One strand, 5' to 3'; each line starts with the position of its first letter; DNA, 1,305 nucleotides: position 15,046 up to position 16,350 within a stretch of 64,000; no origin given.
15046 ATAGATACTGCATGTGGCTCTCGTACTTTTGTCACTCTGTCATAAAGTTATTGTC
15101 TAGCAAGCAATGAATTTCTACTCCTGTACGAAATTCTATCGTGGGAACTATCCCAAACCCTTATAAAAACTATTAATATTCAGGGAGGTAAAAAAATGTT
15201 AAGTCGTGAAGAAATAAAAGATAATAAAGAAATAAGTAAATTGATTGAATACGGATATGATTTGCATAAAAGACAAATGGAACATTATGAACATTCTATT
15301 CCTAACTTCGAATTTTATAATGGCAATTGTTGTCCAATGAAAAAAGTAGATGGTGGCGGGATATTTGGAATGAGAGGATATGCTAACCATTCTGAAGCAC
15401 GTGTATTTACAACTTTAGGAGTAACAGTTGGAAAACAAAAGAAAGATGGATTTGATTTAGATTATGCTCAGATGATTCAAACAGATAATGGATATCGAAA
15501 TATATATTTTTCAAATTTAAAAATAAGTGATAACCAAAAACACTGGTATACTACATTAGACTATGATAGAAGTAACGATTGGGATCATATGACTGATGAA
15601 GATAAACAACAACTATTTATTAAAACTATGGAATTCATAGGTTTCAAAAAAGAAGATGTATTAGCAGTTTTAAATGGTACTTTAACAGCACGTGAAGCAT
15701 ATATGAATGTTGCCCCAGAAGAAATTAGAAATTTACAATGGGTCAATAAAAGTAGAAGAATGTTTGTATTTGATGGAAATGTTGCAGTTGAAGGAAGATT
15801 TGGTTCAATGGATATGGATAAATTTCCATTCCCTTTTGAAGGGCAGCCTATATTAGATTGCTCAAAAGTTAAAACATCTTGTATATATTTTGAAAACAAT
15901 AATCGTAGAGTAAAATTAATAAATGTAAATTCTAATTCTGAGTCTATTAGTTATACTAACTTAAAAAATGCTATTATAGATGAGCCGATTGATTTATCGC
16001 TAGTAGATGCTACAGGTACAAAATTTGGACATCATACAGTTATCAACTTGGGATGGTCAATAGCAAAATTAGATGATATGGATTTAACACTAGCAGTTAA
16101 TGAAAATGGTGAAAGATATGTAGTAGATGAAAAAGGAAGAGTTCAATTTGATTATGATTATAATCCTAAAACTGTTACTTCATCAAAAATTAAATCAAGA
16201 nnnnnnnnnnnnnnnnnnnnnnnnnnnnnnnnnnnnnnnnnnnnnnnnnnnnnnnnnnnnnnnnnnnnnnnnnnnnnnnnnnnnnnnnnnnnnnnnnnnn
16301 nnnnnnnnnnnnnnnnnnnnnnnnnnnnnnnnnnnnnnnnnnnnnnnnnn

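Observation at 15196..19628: Island cargo operon: PPDK PEP-binding barrel severed from its ATP-grasp and phospho-His domains, plus GNAT, S51 peptidase and ABC-type ATPase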

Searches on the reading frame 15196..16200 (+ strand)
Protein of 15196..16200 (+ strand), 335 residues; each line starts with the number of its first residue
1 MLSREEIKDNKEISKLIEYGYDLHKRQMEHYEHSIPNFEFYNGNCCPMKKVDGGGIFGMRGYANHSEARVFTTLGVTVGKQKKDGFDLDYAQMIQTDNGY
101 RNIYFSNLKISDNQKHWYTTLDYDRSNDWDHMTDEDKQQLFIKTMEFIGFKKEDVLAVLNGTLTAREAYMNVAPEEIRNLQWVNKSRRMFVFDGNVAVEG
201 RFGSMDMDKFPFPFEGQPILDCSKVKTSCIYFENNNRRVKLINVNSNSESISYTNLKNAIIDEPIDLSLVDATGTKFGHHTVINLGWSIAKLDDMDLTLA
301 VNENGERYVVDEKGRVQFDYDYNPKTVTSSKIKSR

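Call 40: predict_structure(alignment_id=A2)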
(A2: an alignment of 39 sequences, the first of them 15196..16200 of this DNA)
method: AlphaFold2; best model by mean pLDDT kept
length: 335 residues; sequences in the alignment: 39
mean_pLDDT: 92.1   pTM: 0.84
mean pLDDT of the five models: 92.1, 92.1, 91.9, 91.4, 90.9
residues with pLDDT >= 90: 268; 70-90: 51; 50-70: 10; < 50: 6
segments of 3 or more residues with pLDDT < 50: 330-335
pLDDT, mean of each block of 10 residues (from residue 1): 61 94 94 91 91 96 89 97 90 93 93 90 92 90 97 95 95 96 94 97 96 95 97 96 97 97 98 97 96 96 95 92 79 38
secondary structure, 60 per line:
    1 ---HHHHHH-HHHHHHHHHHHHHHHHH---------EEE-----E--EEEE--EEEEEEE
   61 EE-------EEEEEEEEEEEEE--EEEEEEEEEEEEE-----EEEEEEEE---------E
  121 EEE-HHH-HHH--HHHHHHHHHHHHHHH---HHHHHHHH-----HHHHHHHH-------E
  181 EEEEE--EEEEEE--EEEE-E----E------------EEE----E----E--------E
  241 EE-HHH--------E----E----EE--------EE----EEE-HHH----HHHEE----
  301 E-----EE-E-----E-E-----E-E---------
elements in order: H4-9 H11-27 E37-39 E48-51 E54-62 E70-82 E85-97 E103-110 E120-123 H134-148 H152-159 H165-172 E180-185 E188-193 E196-199 E219-221 E240-242 E281-283

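Call 42: fold_search(model_id=the predicted structure, library=pdb)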
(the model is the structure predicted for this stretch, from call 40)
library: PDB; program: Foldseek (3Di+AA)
matches with E <= 10: 655; with E <= 0.001: 0
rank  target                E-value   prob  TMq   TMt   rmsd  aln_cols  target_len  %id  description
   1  4dam_H                7.3e-02  0.10  0.08  0.21  13.7       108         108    9  Crystal structure of small single-stranded DNA-binding protein from Streptomyces coelicolor (released 2013-01-16)
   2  5i7k_B                9.9e-02  0.06  0.09  0.13  18.0       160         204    9  Crystal Structure of Human SPLUNC1 Dolphin Mutant D1 (G58A, S61A, G62E, G63D, G66D, I67T) (released 2016-05-18)
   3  3woe_B                1.0e-01  0.18  0.12  0.29  14.2       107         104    7  Crystal structure of P23-45 gp39 (6-109) bound to Thermus thermophilus RNA polymerase beta-flap domain (released 2014-03-12)
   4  8s7l_C                1.3e-01  0.03  0.09  0.10  25.7       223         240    8  Crystal structure of a double mutant of VirB8-like OrfG central and C-terminal domains of Streptococcus thermophilus I (released 2025-03-12)
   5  5d0q_C                1.6e-01  0.06  0.11  0.11  19.8       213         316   12  BamACDE complex, outer membrane beta-barrel assembly machinery (BAM) complex (released 2016-03-09)
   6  4dam_J                1.9e-01  0.03  0.07  0.14  13.8       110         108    6  Crystal structure of small single-stranded DNA-binding protein from Streptomyces coelicolor (released 2013-01-16)
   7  3wof_D                2.0e-01  0.11  0.11  0.24  14.6       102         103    7  Crystal structure of P23-45 gp39 (6-132) bound to Thermus thermophilus RNA polymerase beta-flap domain (released 2014-03-12)
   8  5i7j_B                2.0e-01  0.06  0.11  0.16  18.2       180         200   12  Crystal Structure of Human SPLUNC1 Disulfide Mutant M3 (I76C, V214C) (released 2016-05-18)
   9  6pai_C                2.2e-01  0.13  0.13  0.11  11.4       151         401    9  Structure of the human DDB1-DDA1-DCAF15 E3 ubiquitin ligase bound to RBM39 and sulfonamide E7820 (released 2019-09-18)
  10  8pvv_C                2.2e-01  0.11  0.13  0.17  19.0       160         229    8  Archaeoglobus fulgidus AfAgo complex with AfAgo-N protein (fAfAgo) bound with 30 nt RNA guide and 51 nt DNA target (released 2024-01-24)
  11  3er7_A                2.3e-01  0.06  0.10  0.19  14.8       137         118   12  Crystal structure of NTF2-like protein of unknown function (YP_001812677.1) from EXIGUOBACTERIUM SP. 255-15 at 1.50 A  (released 2008-10-14)
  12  3wof_B                2.7e-01  0.09  0.11  0.24  14.6       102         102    7  Crystal structure of P23-45 gp39 (6-132) bound to Thermus thermophilus RNA polymerase beta-flap domain (released 2014-03-12)
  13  3aaa_B                2.7e-01  0.07  0.10  0.12  15.7        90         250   12  Crystal Structure of Actin capping protein in complex with V-1 (released 2010-08-04)
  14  5i7j_A                2.7e-01  0.02  0.09  0.12  16.5       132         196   11  Crystal Structure of Human SPLUNC1 Disulfide Mutant M3 (I76C, V214C) (released 2016-05-18)
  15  2chc_C                2.9e-01  0.05  0.11  0.19  15.8       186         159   11  Structure of Rv3472(D26N), a function unknown protein from Mycobacterium tuberculosis (released 2007-05-01)
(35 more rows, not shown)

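Call 45: fold_search(model_id=the predicted structure, library=viral)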
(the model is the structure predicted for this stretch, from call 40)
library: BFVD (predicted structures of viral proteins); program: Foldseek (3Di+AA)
matches with E <= 10: 960; with E <= 0.001: 0
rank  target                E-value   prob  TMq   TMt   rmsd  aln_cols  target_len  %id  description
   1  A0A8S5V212            3.5e-02  0.30  0.16  0.29  12.9       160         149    9  Uncharacterized protein [Myoviridae sp. ctJ2i1]
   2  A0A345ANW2            6.4e-02  0.51  0.15  0.41   7.3        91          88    9  (no name in the UniProt tables at hand)
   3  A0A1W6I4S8            7.2e-02  0.08  0.11  0.13  16.9       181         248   13  Virion infectivity factor [Simian immunodeficiency virus]
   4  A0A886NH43            9.8e-02  0.08  0.10  0.16  15.6       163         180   16  (no name in the UniProt tables at hand)
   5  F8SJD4                1.1e-01  0.15  0.15  0.24  12.4       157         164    6  Uncharacterized protein 298 [Pseudomonas phage PhiPA3]
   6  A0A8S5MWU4            1.3e-01  0.18  0.14  0.19  16.8       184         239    9  Uncharacterized protein [Myoviridae sp. ct3wi9]
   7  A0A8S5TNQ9            1.3e-01  0.06  0.11  0.14  16.2       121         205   16  Cro/C1-type HTH DNA-binding domain protein [Myoviridae sp. cted82]
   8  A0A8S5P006            1.5e-01  0.23  0.14  0.29  14.7       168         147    9  Uncharacterized protein [Myoviridae sp. ctLnO19]
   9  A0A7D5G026            1.6e-01  0.05  0.13  0.07  26.6       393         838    9  Tail fiber protein [Escherichia phage vB_EcoS_FP]
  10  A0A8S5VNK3            1.7e-01  0.47  0.15  0.28   7.3        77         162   13  (no name in the UniProt tables at hand)
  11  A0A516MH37            1.7e-01  0.09  0.11  0.14  14.3        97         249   15  (no name in the UniProt tables at hand)
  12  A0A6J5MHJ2            1.8e-01  0.15  0.11  0.29  11.7       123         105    9  Uncharacterized protein [uncultured Caudovirales phage]
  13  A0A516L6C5            1.8e-01  0.08  0.10  0.14  14.1        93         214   11  (no name in the UniProt tables at hand)
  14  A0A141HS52            2.0e-01  0.28  0.13  0.31  10.2       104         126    9  (no name in the UniProt tables at hand)
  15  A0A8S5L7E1            2.1e-01  0.25  0.15  0.17  12.4        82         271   13  Uncharacterized protein [CrAss-like virus sp. ctt4r3]
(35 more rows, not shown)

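Call 58: search_protein_representatives(protein=window:15196-16185:+)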
Query: 330 residues. Proteins with E-value up to 0.001 (for the whole library): 36; up to 1e-10: 29; up to 1e-30: 27. The best 36 are listed.
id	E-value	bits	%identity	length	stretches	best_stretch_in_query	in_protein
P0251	2.4e-136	471.0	61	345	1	1-328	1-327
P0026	1.1e-108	380.1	55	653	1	8-321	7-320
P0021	1.4e-103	363.3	54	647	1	5-319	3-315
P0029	3.8e-86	306.0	51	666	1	10-325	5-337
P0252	5.6e-83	295.5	47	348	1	10-319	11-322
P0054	5.2e-82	292.4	46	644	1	9-319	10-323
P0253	2.1e-80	287.1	65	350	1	145-328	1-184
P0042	7.4e-78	278.7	49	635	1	8-318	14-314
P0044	2.5e-73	263.8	43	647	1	1-318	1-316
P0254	4.8e-73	262.9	51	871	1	1-296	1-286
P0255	1.3e-68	248.3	43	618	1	9-316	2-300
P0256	2.4e-68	247.4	45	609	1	5-310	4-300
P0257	2.1e-64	234.5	44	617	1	5-320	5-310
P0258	2.7e-62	227.6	44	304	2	116-266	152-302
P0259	1.2e-61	225.5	48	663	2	126-329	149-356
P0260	1.7e-59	218.3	45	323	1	5-305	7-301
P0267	6.9e-42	160.5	36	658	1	8-310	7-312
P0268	2.4e-40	155.4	42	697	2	125-325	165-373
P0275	2.6e-07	46.9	41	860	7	191-225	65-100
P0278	1.3e-05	41.3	26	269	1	61-247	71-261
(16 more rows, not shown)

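Call 59: search_protein_families(library=pfam, proteins=[P0254, P0275, P0268, P0251, P0252, P0260, P0278, P0267, P0259], max_evalue=0.001)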
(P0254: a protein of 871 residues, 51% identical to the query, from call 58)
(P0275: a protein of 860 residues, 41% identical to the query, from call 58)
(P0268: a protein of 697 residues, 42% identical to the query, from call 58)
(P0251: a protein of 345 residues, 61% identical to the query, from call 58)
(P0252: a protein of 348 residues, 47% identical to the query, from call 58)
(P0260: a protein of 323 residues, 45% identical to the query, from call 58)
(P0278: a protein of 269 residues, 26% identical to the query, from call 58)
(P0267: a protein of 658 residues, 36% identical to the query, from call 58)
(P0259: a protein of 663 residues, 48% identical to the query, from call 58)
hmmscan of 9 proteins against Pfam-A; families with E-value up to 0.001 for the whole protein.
P0254 (871 aa): 1 family
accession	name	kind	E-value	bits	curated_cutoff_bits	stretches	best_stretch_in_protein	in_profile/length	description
PF02896.24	PEP-utilizers_C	-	9.4e-21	74.7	22.8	1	304-610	6-282/293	PEP-utilising enzyme, PEP-binding domain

P0275 (860 aa): 2 families
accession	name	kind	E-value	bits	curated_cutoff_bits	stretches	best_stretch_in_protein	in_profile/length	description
PF18998.6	Flg_new_2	-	4.8e-22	78.2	23.6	0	109-165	18-71/73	Divergent InlB B-repeat domain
PF06754.17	PhnG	-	0.00016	22.2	32.4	0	134-172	39-77/142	Phosphonate metabolism protein PhnG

P0268 (697 aa): 1 family
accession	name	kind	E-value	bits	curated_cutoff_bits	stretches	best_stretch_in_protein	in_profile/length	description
PF02896.24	PEP-utilizers_C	-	5e-34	118.2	22.8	1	382-671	15-289/293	PEP-utilising enzyme, PEP-binding domain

P0251 (345 aa): 0 families

P0252 (348 aa): 0 families

P0260 (323 aa): 0 families

P0278 (269 aa): 0 families

P0267 (658 aa): 1 family
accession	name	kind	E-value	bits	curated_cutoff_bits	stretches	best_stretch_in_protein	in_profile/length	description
PF02896.24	PEP-utilizers_C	-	3.8e-38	131.8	22.8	1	328-642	21-290/293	PEP-utilising enzyme, PEP-binding domain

P0259 (663 aa): 1 family
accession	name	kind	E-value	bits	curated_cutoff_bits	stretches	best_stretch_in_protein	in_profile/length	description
PF02896.24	PEP-utilizers_C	-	2.1e-38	132.6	22.8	1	363-647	18-289/293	PEP-utilising enzyme, PEP-binding domain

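Call 82: find_homologous_proteins(query=A4, max_evalue=0.01)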
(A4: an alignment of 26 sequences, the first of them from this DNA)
Query A4 (26 sequences) (328 aa, profile of the alignment): 215 proteins with E <= 0.01 among 6747 candidates; the best 120 are listed.
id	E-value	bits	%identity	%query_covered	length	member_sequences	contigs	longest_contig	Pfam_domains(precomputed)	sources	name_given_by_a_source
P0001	9.1e-143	493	100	100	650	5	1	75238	PF02896.25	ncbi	-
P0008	5.9e-142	491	81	100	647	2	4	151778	PF02896.25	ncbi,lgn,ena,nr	ncbi:MAG: hypothetical protein IJO32_07725 [Bacilli bacterium]|nr:hypothetical protein [Bacilli bact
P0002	2.3e-141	489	94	100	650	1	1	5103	PF02896.25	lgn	-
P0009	4.6e-141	488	84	100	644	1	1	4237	PF02896.25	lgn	-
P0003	4.6e-141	488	88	100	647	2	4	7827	PF02896.25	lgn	-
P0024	7.2e-140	484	81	100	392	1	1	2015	PF09848.16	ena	-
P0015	1.0e-137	477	76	100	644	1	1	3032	PF02896.25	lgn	-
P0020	4.7e-137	474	60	100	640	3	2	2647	PF02896.25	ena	-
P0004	6.4e-137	474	79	100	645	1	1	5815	PF02896.25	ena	-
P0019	1.3e-136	473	59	100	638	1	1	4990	PF02896.25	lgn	-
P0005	1.6e-135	469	77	100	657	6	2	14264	PF02896.25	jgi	-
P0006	2.2e-135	469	78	100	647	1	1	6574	PF02896.25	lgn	-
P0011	3.9e-135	468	76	100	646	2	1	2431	PF02896.25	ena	-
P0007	8.1e-135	467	78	100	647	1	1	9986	PF02896.25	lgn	-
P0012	3.5e-133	462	76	100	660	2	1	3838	PF02896.25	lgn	-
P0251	1.9e-129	449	61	100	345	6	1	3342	-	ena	-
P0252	1.8e-117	410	46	94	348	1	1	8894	-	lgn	-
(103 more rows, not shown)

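Call 102: search_dna_similar(query=window:15196-16200:+, collection=plasmids, mode=protein, max_evalue=0.001, max_rows=10)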
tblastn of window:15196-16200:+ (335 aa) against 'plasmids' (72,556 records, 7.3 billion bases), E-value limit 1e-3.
No match.

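Call 103: search_dna_similar(query=window:15196-16200:+, collection=phages, mode=protein, max_evalue=0.001, max_rows=10)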
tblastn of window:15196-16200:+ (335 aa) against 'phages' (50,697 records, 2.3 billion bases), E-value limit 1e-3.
No match.
